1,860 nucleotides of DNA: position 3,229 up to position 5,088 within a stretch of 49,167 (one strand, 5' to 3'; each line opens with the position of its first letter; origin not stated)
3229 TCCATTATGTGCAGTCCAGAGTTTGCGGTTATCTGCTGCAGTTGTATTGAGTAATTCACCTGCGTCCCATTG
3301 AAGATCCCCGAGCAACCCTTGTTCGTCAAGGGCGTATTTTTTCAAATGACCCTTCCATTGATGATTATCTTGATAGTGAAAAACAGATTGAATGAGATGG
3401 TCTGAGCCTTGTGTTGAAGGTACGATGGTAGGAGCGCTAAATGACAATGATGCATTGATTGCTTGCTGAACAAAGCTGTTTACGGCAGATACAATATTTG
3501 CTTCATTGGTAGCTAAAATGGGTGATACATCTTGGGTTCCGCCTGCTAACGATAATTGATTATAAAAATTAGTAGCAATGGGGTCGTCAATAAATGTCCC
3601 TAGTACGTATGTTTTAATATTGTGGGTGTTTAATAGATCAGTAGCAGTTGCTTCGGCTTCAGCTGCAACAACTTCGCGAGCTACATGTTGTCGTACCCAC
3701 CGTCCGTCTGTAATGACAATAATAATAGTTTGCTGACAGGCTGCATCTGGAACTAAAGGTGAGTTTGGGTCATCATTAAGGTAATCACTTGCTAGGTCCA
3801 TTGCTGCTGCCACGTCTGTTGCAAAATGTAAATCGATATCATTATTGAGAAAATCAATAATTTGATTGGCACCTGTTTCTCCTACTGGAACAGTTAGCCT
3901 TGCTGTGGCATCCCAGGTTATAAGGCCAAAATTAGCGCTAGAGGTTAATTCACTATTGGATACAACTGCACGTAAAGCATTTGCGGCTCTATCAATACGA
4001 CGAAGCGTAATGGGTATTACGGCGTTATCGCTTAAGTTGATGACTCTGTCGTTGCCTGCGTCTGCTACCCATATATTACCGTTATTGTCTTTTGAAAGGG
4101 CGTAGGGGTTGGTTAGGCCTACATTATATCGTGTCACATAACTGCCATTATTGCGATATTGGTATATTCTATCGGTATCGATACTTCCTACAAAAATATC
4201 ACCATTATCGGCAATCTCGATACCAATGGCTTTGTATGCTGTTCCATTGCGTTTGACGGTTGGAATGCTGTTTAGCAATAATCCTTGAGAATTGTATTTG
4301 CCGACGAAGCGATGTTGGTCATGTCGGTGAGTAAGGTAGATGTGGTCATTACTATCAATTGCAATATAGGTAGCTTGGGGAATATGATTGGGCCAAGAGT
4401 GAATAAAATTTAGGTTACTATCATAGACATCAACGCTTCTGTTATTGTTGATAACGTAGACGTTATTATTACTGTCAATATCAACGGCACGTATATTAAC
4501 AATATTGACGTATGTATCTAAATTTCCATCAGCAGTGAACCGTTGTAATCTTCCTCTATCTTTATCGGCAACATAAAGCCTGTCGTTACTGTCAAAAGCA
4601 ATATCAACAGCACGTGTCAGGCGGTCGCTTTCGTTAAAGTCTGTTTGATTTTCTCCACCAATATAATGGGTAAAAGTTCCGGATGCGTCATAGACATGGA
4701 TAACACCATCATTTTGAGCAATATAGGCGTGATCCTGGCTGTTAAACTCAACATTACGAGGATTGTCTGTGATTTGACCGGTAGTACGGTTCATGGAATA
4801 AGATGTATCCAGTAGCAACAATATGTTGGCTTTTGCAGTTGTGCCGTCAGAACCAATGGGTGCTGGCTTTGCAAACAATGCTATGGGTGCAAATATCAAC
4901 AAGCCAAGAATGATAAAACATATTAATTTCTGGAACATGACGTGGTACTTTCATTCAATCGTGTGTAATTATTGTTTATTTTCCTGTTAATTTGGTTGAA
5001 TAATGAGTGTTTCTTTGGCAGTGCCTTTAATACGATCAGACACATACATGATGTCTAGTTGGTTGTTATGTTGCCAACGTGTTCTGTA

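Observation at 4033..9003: NHL six-blade propeller apparently inserted between strand beta-1 and helix alpha-1 of the PilY1 vWA domain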

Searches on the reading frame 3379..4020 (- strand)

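Call 30: search_protein_families(library=pfam, proteins=[window:3379-4020:-], max_evalue=1)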
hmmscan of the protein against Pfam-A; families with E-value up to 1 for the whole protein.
seq(214 aa): 2 families
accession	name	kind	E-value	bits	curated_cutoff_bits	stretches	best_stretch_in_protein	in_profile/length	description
PF13519.12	VWA_2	-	1.8e-09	38.6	27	1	7-106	19-106/107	von Willebrand factor type A domain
PF00092.34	VWA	-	8.3e-05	23.3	23.8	1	7-157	15-151/174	von Willebrand factor type A domain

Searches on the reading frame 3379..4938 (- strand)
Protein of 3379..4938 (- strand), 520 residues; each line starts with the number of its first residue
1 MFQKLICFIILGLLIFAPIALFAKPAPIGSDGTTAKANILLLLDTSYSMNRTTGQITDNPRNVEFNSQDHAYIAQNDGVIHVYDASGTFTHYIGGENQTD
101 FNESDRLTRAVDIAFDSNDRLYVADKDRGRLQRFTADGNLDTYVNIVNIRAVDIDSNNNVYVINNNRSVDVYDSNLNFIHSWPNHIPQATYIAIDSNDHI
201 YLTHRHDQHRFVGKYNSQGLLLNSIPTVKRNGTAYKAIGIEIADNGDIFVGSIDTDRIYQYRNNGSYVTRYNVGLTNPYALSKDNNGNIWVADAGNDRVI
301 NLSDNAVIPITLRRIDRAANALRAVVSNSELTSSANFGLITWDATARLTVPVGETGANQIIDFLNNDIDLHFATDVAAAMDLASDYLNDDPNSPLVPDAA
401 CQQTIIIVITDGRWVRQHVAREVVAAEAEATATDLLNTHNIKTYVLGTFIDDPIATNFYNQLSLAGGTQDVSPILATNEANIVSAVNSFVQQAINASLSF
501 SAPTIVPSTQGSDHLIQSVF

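Call 24: predict_structure(alignment_id=A2)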
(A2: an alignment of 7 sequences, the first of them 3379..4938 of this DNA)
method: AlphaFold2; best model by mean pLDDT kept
length: 520 residues; sequences in the alignment: 7
mean_pLDDT: 83.0   pTM: 0.64
mean pLDDT of the five models: 83.0, 82.2, 79.5, 79.3, 79.0
residues with pLDDT >= 90: 222; 70-90: 211; 50-70: 52; < 50: 35
segments of 3 or more residues with pLDDT < 50: 16-33, 500-503, 512-520
pLDDT, mean of each block of 10 residues (from residue 1): 69 50 38 71 89 74 94 91 86 76 81 95 92 91 90 95 85 95 79 93 77 90 83 82 93 88 89 84 93 90 82 84 90 90 91 93 85 84 92 76 89 77 90 92 88 78 92 84 91 73 48 43
secondary structure, 60 per line:
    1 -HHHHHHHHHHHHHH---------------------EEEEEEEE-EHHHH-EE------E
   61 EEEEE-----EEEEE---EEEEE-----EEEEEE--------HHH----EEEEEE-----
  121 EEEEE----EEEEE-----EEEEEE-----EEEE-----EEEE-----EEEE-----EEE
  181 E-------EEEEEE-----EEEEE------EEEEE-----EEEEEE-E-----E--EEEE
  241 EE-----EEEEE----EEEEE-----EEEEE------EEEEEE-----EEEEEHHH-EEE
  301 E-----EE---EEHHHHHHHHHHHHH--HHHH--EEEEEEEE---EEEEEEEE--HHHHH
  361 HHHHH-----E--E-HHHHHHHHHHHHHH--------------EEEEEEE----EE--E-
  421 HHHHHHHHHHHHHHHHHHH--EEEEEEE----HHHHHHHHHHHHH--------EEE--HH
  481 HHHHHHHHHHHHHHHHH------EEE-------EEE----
elements in order: H2-15 E37-44 H47-50 E60-65 E71-75 E79-83 E89-94 E110-115 E121-125 E130-134 E140-145 E151-154 E160-163 E169-172 E178-181 E189-194 E200-204 E211-215 E221-226 E237-242 E248-252 E257-261 E267-271 E278-283 E289-293 E298-301 H314-326 H329-332 E335-342 E346-353 H356-365 H376-389 E404-410 H421-439 E442-448 H453-465 E474-476 H479-497 E504-506 E514-516

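Call 27: fold_search(model_id=the predicted structure, library=pdb)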
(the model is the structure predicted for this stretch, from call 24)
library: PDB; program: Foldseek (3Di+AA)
matches with E <= 10: 1614; with E <= 0.001: 1213
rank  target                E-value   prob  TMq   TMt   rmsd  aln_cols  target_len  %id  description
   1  8j72_B                2.4e-19  1.00  0.42  0.77   2.8       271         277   20  Crystal structure of mammalian Trim71 in complex with lncRNA Trincr1 (released 2024-03-06)
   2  7qrw                  6.1e-19  1.00  0.44  0.80   2.5       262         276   24  Crystal structure of NHL domain of TRIM3 (released 2022-05-04)
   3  6d69                  8.5e-19  1.00  0.43  0.75   2.9       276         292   18  Crystal Structure of the NHL Repeat Region of D. melanogaster Thin (released 2019-04-24)
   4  6xg7                  1.1e-18  1.00  0.43  0.75   3.1       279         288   19  1.3 A Resolution Structure of the of the NHL Repeat Region of D. melanogaster Thin (released 2020-12-16)
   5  6fq3_A                1.7e-18  1.00  0.43  0.57   3.2       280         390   18  Crystal structure of Danio rerio Lin41 filamin-NHL domains in complex with lin-29A 5'UTR 13mer RNA (released 2018-05-09)
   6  8j72_A                1.7e-18  1.00  0.42  0.76   3.2       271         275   20  Crystal structure of mammalian Trim71 in complex with lncRNA Trincr1 (released 2024-03-06)
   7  7qrx_A                3.7e-18  1.00  0.42  0.76   2.9       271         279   20  Crystal structure of NHL domain of TRIM71 (released 2022-05-04)
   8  9jur                  4.3e-18  1.00  0.42  0.77   2.9       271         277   19  Crystal Structure of NHL domain of human E3 ubiquitin-protein ligase TRIM71 (released 2025-04-30)
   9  7qrv_D                7.2e-18  1.00  0.43  0.77   3.1       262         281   22  Crystal structure of NHL domain of TRIM2 (full C-terminal) (released 2022-05-04)
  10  7qrv_B                6.0e-17  1.00  0.43  0.80   4.2       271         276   21  Crystal structure of NHL domain of TRIM2 (full C-terminal) (released 2022-05-04)
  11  7b96_A                6.7e-17  1.00  0.43  0.77   4.3       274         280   21  NHL domain of human TRIM2 (released 2022-01-12)
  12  7b2r_A                2.1e-16  1.00  0.43  0.78   4.3       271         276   21  Crystal structure of NHL domain of TRIM2 (released 2021-01-13)
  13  6fpt_B                2.6e-16  1.00  0.41  0.54   3.4       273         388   19  Crystal structure of Danio rerio Lin41 filamin-NHL domains (released 2018-05-09)
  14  7qrv_A                4.0e-16  1.00  0.43  0.78   4.3       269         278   22  Crystal structure of NHL domain of TRIM2 (full C-terminal) (released 2022-05-04)
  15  7b2r_B                4.5e-16  1.00  0.44  0.81   4.2       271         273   21  Crystal structure of NHL domain of TRIM2 (released 2021-01-13)
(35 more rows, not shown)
